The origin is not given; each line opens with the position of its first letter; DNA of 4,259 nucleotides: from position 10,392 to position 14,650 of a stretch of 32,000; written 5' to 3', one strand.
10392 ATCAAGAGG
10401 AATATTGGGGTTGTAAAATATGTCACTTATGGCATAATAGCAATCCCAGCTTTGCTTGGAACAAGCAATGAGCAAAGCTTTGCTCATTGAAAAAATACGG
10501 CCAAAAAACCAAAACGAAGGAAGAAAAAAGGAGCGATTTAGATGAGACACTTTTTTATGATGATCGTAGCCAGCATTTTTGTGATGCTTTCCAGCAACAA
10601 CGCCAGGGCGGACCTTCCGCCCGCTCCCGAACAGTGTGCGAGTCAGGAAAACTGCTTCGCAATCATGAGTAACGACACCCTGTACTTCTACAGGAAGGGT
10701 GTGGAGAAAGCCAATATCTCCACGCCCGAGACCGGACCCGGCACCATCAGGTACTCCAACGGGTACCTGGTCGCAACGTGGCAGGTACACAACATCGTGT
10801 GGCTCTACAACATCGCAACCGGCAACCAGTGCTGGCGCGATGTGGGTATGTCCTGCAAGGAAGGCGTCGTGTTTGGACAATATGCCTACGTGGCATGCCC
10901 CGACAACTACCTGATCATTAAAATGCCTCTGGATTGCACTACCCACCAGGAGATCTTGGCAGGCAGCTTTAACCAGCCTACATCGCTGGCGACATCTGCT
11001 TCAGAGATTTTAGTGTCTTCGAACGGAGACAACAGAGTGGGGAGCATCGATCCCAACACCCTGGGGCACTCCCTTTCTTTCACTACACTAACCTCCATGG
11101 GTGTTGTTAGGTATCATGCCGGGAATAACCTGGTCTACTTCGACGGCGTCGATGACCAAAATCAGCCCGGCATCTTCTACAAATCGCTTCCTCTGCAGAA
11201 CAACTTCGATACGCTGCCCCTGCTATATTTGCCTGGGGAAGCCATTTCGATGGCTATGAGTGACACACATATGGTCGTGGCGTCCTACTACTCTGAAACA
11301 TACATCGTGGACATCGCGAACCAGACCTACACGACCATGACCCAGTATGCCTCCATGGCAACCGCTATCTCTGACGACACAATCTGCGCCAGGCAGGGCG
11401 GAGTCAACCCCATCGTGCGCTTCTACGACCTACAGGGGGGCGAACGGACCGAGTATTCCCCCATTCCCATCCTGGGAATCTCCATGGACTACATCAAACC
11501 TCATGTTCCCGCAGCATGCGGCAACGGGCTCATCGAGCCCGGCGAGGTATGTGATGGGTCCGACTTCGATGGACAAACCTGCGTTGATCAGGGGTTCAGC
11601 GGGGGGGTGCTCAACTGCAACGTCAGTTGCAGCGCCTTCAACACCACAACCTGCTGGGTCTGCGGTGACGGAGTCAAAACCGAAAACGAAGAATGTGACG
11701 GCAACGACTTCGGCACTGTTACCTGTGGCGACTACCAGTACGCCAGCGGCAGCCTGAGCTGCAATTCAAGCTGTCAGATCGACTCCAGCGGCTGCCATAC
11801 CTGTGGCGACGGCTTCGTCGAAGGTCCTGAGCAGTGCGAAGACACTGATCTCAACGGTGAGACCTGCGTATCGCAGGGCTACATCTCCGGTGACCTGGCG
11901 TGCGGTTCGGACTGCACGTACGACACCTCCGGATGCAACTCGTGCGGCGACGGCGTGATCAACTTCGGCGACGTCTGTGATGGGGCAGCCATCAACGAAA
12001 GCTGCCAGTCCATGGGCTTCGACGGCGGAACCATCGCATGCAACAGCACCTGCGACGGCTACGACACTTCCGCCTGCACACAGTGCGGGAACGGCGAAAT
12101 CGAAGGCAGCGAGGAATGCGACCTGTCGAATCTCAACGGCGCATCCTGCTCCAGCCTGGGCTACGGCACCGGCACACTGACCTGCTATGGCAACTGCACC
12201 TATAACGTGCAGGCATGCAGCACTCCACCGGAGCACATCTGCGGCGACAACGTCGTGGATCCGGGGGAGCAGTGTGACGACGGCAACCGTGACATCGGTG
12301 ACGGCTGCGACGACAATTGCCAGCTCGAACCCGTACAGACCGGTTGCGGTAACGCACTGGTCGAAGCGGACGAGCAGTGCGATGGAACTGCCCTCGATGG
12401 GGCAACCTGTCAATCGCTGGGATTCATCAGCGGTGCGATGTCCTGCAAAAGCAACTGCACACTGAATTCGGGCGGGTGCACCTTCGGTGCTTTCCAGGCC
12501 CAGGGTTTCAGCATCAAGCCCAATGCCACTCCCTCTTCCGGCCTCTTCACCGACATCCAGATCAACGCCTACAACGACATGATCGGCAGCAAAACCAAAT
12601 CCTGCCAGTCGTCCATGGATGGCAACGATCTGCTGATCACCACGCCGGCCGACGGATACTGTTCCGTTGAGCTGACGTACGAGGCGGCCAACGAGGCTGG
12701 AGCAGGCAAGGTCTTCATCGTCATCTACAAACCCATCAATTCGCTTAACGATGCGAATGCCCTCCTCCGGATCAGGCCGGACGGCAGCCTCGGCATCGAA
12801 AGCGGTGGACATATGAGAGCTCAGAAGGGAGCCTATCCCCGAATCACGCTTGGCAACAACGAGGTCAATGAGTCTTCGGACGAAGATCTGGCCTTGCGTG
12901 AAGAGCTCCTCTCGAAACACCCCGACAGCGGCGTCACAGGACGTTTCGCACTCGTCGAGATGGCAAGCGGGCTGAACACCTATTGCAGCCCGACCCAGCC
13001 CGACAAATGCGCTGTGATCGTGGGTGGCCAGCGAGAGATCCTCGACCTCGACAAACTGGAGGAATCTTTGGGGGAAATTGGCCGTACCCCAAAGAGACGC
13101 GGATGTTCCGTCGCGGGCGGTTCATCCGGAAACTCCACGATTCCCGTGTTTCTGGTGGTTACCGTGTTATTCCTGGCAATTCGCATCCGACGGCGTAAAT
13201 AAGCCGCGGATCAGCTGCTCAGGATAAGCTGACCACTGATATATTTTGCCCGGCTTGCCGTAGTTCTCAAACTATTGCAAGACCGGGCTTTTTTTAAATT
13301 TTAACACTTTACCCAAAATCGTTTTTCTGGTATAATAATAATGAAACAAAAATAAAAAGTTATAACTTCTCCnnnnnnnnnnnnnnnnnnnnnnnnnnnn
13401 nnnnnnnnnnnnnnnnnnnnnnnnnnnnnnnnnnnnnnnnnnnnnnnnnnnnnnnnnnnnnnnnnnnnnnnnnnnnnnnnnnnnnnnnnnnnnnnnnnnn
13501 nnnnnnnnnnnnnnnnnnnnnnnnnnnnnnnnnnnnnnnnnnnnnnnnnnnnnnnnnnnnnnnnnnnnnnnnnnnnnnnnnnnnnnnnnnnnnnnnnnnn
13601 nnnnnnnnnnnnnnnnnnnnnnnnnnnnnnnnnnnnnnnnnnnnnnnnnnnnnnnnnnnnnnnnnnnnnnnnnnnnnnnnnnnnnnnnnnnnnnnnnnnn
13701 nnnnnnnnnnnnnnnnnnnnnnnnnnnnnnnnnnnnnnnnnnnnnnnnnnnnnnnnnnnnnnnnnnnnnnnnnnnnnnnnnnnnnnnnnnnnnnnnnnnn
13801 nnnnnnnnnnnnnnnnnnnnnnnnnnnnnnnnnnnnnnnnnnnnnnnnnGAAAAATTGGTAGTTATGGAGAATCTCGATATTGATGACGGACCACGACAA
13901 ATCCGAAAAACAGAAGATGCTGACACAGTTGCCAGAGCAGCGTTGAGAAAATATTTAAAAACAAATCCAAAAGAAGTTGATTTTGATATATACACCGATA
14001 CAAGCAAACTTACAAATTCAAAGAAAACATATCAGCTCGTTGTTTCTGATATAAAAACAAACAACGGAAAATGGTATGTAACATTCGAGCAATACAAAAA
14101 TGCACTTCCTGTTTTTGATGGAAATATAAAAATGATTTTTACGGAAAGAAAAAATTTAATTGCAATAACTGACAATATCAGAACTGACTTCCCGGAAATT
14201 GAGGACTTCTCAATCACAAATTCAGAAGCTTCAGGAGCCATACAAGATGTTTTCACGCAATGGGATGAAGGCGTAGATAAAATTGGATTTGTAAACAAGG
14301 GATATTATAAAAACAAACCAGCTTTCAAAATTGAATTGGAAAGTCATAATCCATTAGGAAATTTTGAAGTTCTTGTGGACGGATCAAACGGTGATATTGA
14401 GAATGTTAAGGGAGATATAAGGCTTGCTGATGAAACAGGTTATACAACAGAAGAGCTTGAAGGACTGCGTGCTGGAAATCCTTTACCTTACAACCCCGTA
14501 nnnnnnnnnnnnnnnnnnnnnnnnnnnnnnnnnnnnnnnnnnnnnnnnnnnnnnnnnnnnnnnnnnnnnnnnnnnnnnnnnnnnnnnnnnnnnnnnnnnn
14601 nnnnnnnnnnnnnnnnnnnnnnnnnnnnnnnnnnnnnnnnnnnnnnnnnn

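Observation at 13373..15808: Signal-anchored fungalysin-like metalloprotease fused to the base of a ~2500-aa fibre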

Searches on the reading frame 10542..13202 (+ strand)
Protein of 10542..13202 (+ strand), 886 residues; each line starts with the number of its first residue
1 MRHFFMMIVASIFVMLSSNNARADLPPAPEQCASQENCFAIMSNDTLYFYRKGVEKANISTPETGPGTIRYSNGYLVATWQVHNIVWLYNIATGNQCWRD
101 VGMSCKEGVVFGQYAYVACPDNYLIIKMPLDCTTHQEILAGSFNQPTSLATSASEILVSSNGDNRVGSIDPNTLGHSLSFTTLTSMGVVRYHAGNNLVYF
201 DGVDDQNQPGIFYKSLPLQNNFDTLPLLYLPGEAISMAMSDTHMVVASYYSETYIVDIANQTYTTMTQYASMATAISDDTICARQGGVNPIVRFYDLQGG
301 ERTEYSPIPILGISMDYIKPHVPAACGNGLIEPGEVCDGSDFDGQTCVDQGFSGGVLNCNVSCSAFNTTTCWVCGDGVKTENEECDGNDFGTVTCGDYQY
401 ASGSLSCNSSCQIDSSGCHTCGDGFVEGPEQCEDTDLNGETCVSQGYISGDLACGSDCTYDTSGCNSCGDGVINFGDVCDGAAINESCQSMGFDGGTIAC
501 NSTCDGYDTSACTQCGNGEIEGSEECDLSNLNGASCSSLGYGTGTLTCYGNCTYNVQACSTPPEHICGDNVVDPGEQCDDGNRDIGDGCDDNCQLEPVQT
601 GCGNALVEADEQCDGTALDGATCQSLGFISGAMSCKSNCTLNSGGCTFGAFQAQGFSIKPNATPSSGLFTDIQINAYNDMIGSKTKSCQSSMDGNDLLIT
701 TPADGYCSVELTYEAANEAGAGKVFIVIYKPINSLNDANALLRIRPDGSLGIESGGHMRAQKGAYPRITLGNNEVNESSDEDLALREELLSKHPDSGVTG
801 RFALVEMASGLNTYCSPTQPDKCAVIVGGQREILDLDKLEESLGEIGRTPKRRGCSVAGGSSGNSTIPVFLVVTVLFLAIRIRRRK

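Call 12: search_protein_families(library=pfam, proteins=[window:10542-13202:+], max_evalue=0.001)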
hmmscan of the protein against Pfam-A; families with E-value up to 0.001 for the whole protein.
window:10542-13202:+ (886 aa): 1 family
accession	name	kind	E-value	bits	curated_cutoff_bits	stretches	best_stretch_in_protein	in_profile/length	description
PF13948.11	DUF4215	-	4.3e-05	24.2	27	1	546-594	2-47/47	Domain of unknown function (DUF4215)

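Call 59: search_protein_families(library=ncbifam, proteins=[window:10542-13202:+], max_evalue=1)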
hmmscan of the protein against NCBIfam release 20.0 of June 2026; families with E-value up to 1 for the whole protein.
window:10542-13202:+ (886 aa): 3 families
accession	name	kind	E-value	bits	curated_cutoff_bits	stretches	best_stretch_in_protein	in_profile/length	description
TIGR02232.1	myxo_disulf_rpt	repeat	4e-10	39.3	20.8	4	566-597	3-34/38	cysteine-rich acidic repeat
TIGR03901.2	MYXO-CTERM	domain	0.0016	18.8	20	1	854-885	5-33/34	MYXO-CTERM sorting domain-containing protein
NF045529.2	Heimdall-CTERM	domain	0.25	11.8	24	1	866-886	7-26/26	Heimdall-CTERM domain-containing surface protein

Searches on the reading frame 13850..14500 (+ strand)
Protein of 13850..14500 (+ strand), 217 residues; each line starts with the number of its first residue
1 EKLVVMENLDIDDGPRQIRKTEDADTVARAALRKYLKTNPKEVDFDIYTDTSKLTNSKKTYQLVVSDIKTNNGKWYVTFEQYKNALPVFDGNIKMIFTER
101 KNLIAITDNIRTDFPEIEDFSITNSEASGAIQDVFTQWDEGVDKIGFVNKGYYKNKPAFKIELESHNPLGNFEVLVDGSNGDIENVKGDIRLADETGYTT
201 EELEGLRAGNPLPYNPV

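Call 80: search_protein_families(library=pfam, proteins=[window:13850-14500:+], max_evalue=0.1)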
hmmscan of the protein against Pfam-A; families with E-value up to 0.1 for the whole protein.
window:13850-14500:+ (217 aa): 2 families
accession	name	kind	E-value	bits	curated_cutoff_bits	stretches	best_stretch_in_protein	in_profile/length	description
PF07504.19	FTP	-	0.00056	20.1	21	1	64-107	5-48/51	Fungalysin/Thermolysin Propeptide Motif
PF24172.1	CdiI_ImmP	-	0.049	14.3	33.2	1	18-108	17-105/129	CdiI immunity protein EcoliA0-like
